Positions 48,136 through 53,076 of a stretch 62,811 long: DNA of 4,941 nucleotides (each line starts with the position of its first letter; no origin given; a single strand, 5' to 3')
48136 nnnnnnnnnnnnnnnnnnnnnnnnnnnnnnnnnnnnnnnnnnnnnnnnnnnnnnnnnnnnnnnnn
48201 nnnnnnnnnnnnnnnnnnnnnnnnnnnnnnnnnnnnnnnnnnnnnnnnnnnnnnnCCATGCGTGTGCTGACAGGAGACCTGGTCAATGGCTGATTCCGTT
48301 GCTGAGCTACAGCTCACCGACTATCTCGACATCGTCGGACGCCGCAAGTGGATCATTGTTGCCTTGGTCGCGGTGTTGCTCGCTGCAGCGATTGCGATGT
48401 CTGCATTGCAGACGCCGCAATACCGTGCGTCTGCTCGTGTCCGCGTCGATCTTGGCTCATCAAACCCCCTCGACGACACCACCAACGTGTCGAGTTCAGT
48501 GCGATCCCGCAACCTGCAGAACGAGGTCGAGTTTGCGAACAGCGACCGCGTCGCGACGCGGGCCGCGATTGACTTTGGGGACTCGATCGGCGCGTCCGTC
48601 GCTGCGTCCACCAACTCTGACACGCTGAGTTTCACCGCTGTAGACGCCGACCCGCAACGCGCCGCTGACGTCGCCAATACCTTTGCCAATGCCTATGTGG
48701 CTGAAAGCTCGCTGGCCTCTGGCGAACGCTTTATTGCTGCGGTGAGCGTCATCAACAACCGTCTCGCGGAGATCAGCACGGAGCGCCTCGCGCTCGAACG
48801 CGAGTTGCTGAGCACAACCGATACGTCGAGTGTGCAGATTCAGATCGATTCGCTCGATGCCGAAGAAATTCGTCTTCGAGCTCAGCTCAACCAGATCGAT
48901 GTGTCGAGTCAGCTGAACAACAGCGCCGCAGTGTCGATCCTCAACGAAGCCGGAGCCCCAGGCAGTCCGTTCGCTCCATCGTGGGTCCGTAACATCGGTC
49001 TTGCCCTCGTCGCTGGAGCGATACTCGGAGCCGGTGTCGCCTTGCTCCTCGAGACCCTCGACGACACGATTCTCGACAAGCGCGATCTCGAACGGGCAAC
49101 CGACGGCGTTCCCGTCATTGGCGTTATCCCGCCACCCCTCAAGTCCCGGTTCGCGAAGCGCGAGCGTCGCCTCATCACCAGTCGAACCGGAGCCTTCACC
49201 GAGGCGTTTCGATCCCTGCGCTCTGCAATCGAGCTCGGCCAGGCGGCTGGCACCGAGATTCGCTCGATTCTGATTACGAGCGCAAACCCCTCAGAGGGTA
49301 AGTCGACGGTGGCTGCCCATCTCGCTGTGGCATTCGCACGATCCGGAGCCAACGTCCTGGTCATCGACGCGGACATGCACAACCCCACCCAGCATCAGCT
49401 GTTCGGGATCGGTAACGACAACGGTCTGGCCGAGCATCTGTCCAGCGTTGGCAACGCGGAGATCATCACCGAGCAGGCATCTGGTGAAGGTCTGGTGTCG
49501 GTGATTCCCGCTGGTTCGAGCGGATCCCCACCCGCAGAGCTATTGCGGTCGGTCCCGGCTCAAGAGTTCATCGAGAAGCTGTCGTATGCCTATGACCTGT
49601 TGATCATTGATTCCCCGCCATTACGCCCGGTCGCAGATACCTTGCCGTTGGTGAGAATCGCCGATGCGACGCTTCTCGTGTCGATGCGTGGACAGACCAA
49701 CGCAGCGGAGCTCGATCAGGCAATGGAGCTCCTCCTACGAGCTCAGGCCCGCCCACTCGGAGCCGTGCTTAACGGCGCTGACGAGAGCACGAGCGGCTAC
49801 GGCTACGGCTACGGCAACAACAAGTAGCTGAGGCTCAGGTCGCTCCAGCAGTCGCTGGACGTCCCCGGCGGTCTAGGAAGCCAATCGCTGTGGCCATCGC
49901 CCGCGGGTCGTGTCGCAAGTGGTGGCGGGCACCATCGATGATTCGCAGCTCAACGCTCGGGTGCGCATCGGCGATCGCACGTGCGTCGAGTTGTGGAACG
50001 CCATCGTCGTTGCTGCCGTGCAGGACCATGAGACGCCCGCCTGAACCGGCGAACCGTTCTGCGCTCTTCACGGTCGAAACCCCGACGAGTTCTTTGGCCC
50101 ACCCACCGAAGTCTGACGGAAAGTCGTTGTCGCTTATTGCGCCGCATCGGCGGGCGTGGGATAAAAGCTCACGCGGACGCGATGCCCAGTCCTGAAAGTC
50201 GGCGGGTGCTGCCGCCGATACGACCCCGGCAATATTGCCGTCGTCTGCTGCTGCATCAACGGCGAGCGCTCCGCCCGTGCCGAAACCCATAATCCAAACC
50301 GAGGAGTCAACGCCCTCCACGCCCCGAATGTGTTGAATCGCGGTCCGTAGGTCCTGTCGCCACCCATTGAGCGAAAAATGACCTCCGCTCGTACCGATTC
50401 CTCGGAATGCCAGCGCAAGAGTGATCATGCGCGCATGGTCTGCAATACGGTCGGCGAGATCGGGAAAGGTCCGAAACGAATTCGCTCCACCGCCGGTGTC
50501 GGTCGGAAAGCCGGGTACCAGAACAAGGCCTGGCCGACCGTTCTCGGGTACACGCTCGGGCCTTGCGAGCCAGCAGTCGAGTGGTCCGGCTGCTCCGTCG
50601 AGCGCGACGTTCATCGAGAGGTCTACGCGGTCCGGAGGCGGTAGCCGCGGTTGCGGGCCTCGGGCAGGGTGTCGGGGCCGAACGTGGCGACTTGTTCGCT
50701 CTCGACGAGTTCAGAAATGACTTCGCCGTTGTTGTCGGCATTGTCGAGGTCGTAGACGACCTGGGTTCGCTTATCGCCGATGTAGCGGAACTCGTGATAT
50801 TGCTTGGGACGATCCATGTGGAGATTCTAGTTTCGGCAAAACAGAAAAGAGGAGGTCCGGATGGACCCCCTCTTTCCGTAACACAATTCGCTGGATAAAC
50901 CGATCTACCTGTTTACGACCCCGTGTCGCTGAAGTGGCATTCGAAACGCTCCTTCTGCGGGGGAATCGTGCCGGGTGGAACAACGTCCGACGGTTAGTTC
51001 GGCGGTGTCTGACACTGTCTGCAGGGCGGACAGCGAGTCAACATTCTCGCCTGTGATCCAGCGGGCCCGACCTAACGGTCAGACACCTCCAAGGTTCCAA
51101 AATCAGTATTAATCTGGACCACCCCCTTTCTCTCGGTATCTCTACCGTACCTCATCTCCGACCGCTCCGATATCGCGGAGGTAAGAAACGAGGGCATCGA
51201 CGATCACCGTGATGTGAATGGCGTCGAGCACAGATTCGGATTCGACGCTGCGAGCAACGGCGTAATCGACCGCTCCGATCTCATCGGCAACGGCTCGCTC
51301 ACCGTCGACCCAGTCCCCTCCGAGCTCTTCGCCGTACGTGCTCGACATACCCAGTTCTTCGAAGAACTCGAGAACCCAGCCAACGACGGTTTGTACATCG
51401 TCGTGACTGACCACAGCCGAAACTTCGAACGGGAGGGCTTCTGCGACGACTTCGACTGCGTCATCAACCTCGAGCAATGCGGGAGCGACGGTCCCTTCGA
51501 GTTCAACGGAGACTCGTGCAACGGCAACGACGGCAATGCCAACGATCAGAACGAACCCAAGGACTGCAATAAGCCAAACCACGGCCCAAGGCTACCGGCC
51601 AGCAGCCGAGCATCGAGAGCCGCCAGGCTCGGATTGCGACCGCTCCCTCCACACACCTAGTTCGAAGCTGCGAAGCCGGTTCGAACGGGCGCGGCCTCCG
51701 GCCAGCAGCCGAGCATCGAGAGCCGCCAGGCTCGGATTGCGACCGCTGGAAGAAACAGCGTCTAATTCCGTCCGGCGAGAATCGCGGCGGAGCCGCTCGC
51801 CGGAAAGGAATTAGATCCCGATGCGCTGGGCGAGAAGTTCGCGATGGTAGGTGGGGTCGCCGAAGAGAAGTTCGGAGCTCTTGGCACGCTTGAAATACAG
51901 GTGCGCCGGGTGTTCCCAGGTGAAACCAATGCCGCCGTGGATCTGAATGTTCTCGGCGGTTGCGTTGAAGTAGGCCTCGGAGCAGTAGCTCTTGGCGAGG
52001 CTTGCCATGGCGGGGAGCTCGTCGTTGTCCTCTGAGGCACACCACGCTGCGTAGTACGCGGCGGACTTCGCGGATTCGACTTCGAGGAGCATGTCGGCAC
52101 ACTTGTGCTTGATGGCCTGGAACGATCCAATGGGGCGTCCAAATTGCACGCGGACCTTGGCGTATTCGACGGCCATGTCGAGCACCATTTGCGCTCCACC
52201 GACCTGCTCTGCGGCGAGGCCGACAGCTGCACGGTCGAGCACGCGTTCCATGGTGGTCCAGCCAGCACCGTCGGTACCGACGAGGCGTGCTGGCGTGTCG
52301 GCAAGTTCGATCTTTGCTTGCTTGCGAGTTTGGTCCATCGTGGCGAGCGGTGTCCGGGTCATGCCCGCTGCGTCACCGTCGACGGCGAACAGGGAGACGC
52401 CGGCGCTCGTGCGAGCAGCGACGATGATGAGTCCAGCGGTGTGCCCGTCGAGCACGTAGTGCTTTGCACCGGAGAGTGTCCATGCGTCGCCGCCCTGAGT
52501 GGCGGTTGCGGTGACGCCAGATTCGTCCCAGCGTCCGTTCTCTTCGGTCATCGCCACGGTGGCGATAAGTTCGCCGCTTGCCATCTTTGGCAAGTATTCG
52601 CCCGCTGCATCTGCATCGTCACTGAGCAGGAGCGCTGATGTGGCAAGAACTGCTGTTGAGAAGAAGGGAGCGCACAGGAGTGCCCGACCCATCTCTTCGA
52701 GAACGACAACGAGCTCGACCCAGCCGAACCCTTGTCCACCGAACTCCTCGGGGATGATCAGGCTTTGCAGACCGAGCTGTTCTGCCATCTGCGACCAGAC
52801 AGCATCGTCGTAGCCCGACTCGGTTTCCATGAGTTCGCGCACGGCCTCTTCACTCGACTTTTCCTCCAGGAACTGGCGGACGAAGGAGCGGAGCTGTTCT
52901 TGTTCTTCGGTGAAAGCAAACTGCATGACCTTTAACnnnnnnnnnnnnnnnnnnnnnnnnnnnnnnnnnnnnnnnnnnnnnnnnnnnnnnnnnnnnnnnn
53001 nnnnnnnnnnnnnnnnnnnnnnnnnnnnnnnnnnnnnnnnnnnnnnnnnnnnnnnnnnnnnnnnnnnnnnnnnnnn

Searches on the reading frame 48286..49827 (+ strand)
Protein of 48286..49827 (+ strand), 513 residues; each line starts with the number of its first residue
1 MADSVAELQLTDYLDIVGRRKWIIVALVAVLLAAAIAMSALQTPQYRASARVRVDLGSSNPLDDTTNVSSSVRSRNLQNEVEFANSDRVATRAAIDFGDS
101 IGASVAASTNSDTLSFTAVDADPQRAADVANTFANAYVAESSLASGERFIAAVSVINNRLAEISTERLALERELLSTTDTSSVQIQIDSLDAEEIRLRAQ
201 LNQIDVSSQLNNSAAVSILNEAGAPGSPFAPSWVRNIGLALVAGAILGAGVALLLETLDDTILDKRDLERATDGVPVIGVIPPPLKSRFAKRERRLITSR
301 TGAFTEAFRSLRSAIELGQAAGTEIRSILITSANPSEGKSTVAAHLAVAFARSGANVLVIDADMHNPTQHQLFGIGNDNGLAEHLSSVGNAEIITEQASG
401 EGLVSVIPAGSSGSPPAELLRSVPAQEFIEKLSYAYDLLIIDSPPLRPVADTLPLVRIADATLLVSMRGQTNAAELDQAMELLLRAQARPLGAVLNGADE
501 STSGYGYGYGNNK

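Call 54: search_protein_families(library=pfam, proteins=[window:48286-49827:+], max_evalue=0.0001)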
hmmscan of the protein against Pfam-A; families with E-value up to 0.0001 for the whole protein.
window:48286-49827:+ (513 aa): 5 families
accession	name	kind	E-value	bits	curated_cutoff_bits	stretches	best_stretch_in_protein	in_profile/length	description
PF13614.12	AAA_31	-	7.4e-11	42.7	27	1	337-463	13-144/177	AAA domain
PF01656.29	CbiA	-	4.5e-10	40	25.4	1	328-497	1-82/125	CobQ/CobB/MinD/ParA nucleotide binding domain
PF10609.15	ParA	-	2.5e-09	37.4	27.1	1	327-496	5-173/246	NUBPL iron-transfer P-loop NTPase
PF02706.20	Wzz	-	1.6e-08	35.1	25.5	1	7-93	2-87/91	Chain length determinant protein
PF09140.17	MipZ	-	1e-05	25.5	20.7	1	335-374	10-49/262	ATPase MipZ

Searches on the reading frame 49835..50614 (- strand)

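Call 54: search_protein_families(library=pfam, proteins=[window:49835-50614:-], max_evalue=0.0001)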
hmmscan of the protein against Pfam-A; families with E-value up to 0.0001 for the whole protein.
window:49835-50614:- (259 aa): 2 families
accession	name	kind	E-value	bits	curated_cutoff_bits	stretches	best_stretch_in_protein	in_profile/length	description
PF12146.15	Hydrolase_4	-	8.6e-10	38.8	27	1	42-141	12-114/239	Serine aminopeptidase, S33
PF00561.26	Abhydrolase_1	-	3.9e-05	23.9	25.8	0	30-149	3-118/245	alpha/beta hydrolase fold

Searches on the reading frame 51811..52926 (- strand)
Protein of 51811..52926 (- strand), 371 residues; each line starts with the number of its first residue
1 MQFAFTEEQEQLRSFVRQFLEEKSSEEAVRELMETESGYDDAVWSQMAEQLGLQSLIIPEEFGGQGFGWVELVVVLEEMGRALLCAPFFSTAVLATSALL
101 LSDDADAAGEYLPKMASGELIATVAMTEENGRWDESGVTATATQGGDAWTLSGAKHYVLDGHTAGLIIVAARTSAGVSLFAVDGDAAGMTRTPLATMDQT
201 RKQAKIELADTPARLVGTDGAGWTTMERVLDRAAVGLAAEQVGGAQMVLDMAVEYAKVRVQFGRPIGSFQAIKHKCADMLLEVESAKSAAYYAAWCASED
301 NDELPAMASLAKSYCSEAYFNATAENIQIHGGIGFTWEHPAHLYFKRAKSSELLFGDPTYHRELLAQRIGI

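Call 54: search_protein_families(library=pfam, proteins=[window:51811-52926:-], max_evalue=0.0001)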
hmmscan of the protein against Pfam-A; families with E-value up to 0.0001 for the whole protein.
window:51811-52926:- (371 aa): 4 families
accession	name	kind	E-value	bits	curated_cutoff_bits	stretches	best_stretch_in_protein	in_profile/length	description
PF00441.29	Acyl-CoA_dh_1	-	4.1e-34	118.3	22.4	1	220-369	1-149/150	Acyl-CoA dehydrogenase, C-terminal domain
PF02771.21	Acyl-CoA_dh_N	-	6.3e-19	68.9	22.9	1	6-119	1-113/113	Acyl-CoA dehydrogenase, N-terminal domain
PF02770.24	Acyl-CoA_dh_M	-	3.7e-11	43.5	33.3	1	124-196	2-80/97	Acyl-CoA dehydrogenase, middle domain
PF08028.16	Acyl-CoA_dh_2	-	2.4e-08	34.8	22.7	1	236-340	2-115/134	Acyl-CoA dehydrogenase, C-terminal domain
